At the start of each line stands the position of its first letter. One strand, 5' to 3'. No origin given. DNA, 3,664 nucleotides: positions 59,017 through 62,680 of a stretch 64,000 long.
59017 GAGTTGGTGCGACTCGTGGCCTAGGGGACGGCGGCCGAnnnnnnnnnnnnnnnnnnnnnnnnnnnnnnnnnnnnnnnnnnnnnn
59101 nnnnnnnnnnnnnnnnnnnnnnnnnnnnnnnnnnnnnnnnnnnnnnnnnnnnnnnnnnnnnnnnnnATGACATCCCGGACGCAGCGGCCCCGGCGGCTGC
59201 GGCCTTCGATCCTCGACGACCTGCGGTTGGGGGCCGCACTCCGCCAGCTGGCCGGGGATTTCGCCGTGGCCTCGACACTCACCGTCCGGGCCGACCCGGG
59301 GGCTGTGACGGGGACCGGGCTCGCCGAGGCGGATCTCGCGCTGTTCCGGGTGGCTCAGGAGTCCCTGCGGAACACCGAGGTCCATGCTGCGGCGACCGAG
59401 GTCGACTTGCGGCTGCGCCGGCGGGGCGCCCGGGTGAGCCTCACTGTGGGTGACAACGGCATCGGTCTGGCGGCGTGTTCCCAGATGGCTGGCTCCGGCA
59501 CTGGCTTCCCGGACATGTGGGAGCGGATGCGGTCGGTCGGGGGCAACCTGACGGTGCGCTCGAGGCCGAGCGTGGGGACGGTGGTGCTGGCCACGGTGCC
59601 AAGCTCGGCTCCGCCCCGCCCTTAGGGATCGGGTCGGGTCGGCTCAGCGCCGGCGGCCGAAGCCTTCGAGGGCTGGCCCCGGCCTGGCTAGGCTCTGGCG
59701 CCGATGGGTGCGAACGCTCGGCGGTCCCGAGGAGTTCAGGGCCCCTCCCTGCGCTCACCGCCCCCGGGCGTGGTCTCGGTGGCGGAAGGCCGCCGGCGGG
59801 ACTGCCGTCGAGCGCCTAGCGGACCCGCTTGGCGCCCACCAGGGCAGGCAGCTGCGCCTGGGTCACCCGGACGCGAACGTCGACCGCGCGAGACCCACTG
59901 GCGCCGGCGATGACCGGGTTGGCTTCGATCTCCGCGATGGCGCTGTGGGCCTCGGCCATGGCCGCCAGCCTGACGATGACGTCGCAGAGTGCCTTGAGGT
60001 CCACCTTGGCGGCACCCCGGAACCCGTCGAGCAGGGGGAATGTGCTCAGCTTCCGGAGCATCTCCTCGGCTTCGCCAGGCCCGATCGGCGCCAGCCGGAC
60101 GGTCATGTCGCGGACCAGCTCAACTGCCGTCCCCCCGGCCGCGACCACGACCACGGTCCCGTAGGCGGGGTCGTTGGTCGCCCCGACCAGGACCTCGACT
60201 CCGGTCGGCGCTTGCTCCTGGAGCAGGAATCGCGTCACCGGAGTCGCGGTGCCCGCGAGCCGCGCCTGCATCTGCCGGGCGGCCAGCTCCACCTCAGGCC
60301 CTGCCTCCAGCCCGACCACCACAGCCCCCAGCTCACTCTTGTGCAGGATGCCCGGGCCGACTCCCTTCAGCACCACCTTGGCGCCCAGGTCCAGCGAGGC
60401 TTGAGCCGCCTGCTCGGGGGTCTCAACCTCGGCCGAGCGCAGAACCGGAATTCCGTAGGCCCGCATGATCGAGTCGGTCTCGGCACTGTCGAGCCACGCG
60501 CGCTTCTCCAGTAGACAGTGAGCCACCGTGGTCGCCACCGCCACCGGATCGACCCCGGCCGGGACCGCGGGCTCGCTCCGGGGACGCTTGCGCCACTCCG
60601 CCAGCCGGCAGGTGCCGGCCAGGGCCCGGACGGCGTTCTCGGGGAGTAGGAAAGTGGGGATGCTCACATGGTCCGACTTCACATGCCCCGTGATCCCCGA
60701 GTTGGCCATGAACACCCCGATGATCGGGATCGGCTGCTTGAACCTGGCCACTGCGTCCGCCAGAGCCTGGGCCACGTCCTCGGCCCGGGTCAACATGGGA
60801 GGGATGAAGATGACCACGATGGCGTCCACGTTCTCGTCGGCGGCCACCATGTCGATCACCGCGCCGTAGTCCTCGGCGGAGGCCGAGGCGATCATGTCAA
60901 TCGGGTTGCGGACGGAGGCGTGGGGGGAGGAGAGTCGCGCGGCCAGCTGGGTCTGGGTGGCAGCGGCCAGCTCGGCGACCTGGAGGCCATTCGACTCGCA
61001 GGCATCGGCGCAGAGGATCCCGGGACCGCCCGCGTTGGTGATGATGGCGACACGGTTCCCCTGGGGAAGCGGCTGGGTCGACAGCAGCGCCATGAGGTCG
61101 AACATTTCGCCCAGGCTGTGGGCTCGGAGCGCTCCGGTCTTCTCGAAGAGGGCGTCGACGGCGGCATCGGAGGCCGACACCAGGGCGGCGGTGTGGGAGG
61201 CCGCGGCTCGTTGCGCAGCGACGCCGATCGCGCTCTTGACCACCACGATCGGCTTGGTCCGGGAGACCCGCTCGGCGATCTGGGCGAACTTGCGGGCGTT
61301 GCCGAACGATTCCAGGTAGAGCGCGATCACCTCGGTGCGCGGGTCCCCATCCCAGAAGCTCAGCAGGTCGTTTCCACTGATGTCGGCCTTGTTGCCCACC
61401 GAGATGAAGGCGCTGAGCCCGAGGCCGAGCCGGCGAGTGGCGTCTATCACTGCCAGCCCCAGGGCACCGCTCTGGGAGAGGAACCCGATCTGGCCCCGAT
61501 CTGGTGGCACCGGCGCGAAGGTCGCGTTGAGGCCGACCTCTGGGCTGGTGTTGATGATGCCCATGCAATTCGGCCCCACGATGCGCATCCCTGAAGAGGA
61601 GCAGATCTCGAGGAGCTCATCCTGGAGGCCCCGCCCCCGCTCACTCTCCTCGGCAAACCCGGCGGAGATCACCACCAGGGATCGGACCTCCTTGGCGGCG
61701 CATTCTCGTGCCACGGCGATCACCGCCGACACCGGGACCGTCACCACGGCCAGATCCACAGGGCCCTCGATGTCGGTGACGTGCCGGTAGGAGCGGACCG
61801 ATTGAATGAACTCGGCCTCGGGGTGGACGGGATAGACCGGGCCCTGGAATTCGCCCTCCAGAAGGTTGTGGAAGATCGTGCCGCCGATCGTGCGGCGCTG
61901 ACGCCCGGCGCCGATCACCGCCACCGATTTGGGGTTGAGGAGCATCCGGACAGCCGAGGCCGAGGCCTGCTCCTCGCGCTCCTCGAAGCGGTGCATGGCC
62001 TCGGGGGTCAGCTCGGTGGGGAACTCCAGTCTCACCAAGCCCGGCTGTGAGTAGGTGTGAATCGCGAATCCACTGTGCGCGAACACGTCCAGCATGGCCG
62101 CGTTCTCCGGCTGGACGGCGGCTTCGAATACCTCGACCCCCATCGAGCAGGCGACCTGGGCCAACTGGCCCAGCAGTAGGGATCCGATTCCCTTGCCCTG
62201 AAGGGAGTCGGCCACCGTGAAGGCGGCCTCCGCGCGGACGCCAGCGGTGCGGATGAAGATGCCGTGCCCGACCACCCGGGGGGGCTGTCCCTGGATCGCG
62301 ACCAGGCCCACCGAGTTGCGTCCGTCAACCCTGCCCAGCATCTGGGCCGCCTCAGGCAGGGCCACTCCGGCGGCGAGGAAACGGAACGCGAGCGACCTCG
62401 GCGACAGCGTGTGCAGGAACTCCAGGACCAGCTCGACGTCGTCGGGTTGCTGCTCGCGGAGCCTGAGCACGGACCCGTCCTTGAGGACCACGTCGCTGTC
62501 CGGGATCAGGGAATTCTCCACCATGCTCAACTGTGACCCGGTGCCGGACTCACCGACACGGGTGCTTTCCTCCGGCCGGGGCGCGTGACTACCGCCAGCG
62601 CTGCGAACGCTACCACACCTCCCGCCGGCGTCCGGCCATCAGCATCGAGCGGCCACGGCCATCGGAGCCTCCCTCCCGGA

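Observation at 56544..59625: DosS/DosR-like two-component system followed by a decayed sensorless histidine kinase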

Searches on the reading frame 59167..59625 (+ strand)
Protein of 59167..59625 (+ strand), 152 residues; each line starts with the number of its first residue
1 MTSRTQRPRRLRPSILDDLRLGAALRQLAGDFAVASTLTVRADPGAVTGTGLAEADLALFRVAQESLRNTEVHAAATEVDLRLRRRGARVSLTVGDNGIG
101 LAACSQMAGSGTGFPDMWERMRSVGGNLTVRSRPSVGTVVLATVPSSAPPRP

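Call 5: search_protein_families(library=pfam, max_evalue=0.1, proteins=[window:59167-59625:+])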
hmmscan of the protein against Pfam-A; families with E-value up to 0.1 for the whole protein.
window:59167-59625:+ (152 aa): 1 family
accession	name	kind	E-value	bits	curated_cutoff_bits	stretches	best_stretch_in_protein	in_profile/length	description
PF02518.31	HATPase_c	-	7.2e-09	36.5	26.4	1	57-146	4-109/111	Histidine kinase-, DNA gyrase B-, and HSP90-like ATPase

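Call 7: find_encoding_contigs(protein=window:59167-59625:+, flank=6000, max_places=6)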
Protein window:59167-59625:+ (152 aa): 5 contigs read that carry it; 5 places shown.
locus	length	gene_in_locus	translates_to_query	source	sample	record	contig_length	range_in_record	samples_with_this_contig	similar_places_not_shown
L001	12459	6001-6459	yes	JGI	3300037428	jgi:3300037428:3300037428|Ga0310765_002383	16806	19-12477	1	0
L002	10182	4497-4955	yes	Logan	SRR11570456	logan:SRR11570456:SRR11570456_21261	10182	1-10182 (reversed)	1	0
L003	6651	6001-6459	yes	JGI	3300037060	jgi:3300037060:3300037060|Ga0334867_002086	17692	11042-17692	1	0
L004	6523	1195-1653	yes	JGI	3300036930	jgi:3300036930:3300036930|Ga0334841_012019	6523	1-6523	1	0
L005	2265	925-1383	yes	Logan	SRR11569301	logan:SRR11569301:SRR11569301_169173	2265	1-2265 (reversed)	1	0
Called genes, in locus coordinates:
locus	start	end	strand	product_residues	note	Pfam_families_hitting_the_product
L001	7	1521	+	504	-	PF02738:MoCoBD_1, PF20256:MoCoBD_2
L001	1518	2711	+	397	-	PF02625:XdhC_CoxI, PF13478:XdhC_C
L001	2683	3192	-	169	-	PF00582:Usp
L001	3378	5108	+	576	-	PF01590:GAF, PF13185:GAF_2, PF01590:GAF, PF13185:GAF_2, PF13492:GAF_3, PF07730:HisKA_3, PF02518:HATPase_c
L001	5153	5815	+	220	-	PF00072:Response_reg, PF00196:GerE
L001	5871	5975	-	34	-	-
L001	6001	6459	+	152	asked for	PF02518:HATPase_c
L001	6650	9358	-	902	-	PF00583:Acetyltransf_1 (weak), PF02629:CoA_binding, PF13380:CoA_binding_2, PF13607:Succ_CoA_lig, PF19045:Ligase_CoA_2, PF13549:ATP-grasp_5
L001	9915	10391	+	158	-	PF00582:Usp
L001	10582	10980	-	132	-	-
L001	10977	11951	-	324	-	-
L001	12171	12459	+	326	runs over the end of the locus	PF00248:Aldo_ket_red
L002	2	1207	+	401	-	?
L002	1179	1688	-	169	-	PF00582:Usp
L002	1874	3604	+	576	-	PF01590:GAF, PF13185:GAF_2, PF01590:GAF, PF13185:GAF_2, PF13492:GAF_3, PF07730:HisKA_3, PF02518:HATPase_c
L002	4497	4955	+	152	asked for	PF02518:HATPase_c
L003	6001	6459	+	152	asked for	PF02518:HATPase_c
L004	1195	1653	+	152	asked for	PF02518:HATPase_c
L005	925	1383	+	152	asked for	PF02518:HATPase_c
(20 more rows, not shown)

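Call 58: search_protein_families(library=ncbifam, proteins=[window:59167-59625:+], max_evalue=0.001)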
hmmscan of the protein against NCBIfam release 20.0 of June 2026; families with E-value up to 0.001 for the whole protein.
window:59167-59625:+ (152 aa): 7 families
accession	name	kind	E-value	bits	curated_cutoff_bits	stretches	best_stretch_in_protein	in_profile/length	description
NF052443.1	SensHisKinMctS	equivalog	9e-30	103.4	700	1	10-148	311-450/457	two-component system sensor histidine kinase MctS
NF008649.0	PRK11644.1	equivalog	2.4e-20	72.8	408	1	10-146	363-496/499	signal transduction histidine-protein kinase/phosphatase UhpB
NF047786.1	his_kin_MadS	equivalog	5.2e-12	45.6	500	1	53-145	332-434/434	MadS family sensor histidine kinase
NF007896.0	PRK10600.1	equivalog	1.6e-10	40.3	578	1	21-143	461-582/598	nitrate/nitrite two-component system sensor histidine kinase NarX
NF052531.1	Strep_LiaS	equivalog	1.9e-10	40.5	450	1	58-145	240-326/328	envelope stress sensor histidine kinase LiaS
NF008184.0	PRK10935.1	equivalog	2.5e-08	33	553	1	21-147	434-560/565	nitrate/nitrite two-component system sensor histidine kinase NarQ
NF047322.1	HK_morpho_MacS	equivalog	0.00024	20.4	300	1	20-145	244-367/367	MacS family sensor histidine kinase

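Call 68: list_cluster_members(proteins=[P0001, window:59167-59625:+])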
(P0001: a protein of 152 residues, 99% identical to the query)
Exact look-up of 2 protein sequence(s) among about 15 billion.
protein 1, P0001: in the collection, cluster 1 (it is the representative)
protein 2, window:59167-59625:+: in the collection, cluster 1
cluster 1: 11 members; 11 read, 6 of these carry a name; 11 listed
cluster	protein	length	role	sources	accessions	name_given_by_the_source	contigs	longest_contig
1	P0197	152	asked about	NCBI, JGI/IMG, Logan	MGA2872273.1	MAG: ATP-binding protein [Candidatus Dormibacteria bacterium] | two-component system NarL family sensor kinase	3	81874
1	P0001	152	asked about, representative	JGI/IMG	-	two-component system NarL family sensor kinase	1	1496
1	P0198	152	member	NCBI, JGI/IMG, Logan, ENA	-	two-component system NarL family sensor kinase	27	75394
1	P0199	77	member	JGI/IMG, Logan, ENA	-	two-component system NarL family sensor kinase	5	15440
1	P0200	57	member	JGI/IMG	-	signal transduction histidine kinase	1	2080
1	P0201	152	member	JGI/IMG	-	two-component system NarL family sensor kinase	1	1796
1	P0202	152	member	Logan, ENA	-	-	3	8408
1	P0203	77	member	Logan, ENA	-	-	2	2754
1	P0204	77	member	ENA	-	-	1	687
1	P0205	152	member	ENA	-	-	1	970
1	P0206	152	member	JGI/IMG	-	-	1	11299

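Call 70: find_encoding_contigs(protein=P0199, flank=3000, max_places=5)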
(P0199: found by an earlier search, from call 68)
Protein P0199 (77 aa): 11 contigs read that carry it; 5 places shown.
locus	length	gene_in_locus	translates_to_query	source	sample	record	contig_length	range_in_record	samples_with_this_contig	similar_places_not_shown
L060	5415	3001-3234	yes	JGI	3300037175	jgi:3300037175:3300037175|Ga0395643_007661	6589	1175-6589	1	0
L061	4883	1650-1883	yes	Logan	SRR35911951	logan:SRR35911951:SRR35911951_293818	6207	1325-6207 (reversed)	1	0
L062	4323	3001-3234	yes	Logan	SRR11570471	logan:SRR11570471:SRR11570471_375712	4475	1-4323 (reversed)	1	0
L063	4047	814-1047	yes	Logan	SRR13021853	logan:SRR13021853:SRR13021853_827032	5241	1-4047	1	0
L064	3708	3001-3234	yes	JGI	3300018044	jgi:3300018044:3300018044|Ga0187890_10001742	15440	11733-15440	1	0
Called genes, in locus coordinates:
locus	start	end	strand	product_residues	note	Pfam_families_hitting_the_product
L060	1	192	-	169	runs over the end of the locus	PF00582:Usp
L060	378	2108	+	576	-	PF01590:GAF, PF13185:GAF_2, PF01590:GAF, PF13185:GAF_2, PF13492:GAF_3, PF07730:HisKA_3, PF02518:HATPase_c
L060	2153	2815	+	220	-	PF00072:Response_reg, PF00196:GerE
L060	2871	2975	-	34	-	-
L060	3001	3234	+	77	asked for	-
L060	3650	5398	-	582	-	PF13607:Succ_CoA_lig, PF19045:Ligase_CoA_2, PF13549:ATP-grasp_5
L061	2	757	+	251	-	?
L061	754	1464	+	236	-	PF00072:Response_reg, PF00196:GerE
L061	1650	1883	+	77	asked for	-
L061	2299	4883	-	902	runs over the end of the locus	PF00583:Acetyltransf_1 (weak), PF02629:CoA_binding, PF13380:CoA_binding_2, PF13607:Succ_CoA_lig, PF19045:Ligase_CoA_2, PF13549:ATP-grasp_5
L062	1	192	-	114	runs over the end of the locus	?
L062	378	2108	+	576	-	PF01590:GAF, PF13185:GAF_2, PF01590:GAF, PF13185:GAF_2, PF13492:GAF_3, PF07730:HisKA_3, PF02518:HATPase_c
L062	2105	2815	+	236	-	PF00072:Response_reg, PF00196:GerE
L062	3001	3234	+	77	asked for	-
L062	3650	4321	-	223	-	?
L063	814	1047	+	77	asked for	-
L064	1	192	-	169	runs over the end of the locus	PF00582:Usp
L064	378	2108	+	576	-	PF01590:GAF, PF13185:GAF_2, PF01590:GAF, PF13185:GAF_2, PF13492:GAF_3, PF07730:HisKA_3, PF02518:HATPase_c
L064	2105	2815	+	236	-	PF00072:Response_reg, PF00196:GerE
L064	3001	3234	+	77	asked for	-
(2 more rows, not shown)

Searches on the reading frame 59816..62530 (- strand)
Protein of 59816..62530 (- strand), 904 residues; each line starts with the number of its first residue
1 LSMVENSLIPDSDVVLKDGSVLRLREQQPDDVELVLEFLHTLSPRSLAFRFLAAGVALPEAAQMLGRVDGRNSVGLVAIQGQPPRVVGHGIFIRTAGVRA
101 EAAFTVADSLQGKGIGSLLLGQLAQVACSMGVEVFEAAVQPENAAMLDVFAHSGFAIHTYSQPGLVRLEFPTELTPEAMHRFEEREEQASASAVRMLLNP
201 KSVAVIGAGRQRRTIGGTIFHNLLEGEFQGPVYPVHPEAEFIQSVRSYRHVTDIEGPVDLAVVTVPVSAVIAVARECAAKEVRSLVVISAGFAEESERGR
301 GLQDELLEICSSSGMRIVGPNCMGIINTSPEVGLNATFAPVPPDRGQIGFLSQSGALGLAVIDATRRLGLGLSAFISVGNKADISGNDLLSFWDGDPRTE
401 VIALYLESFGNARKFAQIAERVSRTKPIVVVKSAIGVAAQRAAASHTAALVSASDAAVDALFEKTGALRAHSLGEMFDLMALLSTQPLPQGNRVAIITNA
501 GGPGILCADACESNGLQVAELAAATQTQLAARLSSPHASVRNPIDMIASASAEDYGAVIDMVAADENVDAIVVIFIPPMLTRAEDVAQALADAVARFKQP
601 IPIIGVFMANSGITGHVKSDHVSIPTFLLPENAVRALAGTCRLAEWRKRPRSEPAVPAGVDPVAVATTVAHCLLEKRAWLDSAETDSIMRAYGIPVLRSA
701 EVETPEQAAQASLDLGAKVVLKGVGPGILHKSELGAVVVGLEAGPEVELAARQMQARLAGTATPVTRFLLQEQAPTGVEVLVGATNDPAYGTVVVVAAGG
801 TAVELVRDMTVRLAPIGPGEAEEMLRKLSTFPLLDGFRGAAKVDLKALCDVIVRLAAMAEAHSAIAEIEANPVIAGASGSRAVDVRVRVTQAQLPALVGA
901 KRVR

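Call 5: search_protein_families(library=pfam, max_evalue=0.1, proteins=[window:59816-62530:-])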
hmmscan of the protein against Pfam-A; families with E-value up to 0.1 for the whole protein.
window:59816-62530:- (904 aa): 9 families
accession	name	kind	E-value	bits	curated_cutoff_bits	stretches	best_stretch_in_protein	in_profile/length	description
PF13549.11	ATP-grasp_5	-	4.1e-59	200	27.6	1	673-889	3-221/221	ATP-grasp domain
PF13607.11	Succ_CoA_lig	-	5.6e-48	162.6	27.4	1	345-483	1-138/138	Succinyl-CoA ligase like flavodoxin domain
PF13380.12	CoA_binding_2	-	3.7e-21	76.2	22.8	1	201-327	1-115/116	CoA binding domain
PF02629.25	CoA_binding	-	9.9e-11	42.7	22.3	1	200-291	3-97/97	CoA binding domain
PF19045.5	Ligase_CoA_2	-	1.1e-08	35.8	23.7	1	494-591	1-97/162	Ligase-CoA domain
PF00583.31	Acetyltransf_1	-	4.2e-07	30.7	20.7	1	84-155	42-116/116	Acetyltransferase (GNAT) family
PF13302.13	Acetyltransf_3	-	7.8e-05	23.8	25.4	1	22-155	2-137/138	Acetyltransferase (GNAT) domain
PF13508.13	Acetyltransf_7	-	0.0035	18.1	27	1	84-155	12-82/84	Acetyltransferase (GNAT) domain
PF08442.15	ATP-grasp_2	-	0.017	15.1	29.5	1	686-806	8-135/202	ATP-grasp domain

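Call 58: search_protein_families(library=ncbifam, proteins=[window:59816-62530:-], max_evalue=0.001)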
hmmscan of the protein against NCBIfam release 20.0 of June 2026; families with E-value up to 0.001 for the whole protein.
window:59816-62530:- (904 aa): 8 families
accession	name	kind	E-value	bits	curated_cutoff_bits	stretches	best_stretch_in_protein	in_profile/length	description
TIGR02717.1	AcCoA-syn-alpha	equivalog_domain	3.5e-146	487.4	567.15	1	196-640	3-443/447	acetate--CoA ligase alpha subunit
NF045493.1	HydDutCoALig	equivalog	4.2e-144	481.7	1300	1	196-887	5-696/698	4-hydroxybutyrate--CoA ligase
NF045494.1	AcCoALig_Archglob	equivalog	2.4e-129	432.7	1200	2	189-641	213-660/665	acetate--CoA ligase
NF045492.1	HydPropCoALig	equivalog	4.9e-117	392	1300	2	189-603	243-657/700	3-hydroxypropionate--CoA ligase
NF058543.1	ActPatMycb56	equivalog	2.3e-18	66.1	460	1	13-166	130-284/317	acetyltransferase Pat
NF004230.0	PRK05678.1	equivalog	4.1e-15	55.8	336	1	258-468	66-272/291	succinate--CoA ligase subunit alpha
TIGR01019.1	sucCoAalpha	subfamily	5.6e-13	48.9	353.2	1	258-459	64-258/286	succinate--CoA ligase subunit alpha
NF001913.0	PRK00696.1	equivalog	4.8e-06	25.8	370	0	687-889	10-218/388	ADP-forming succinate--CoA ligase subunit beta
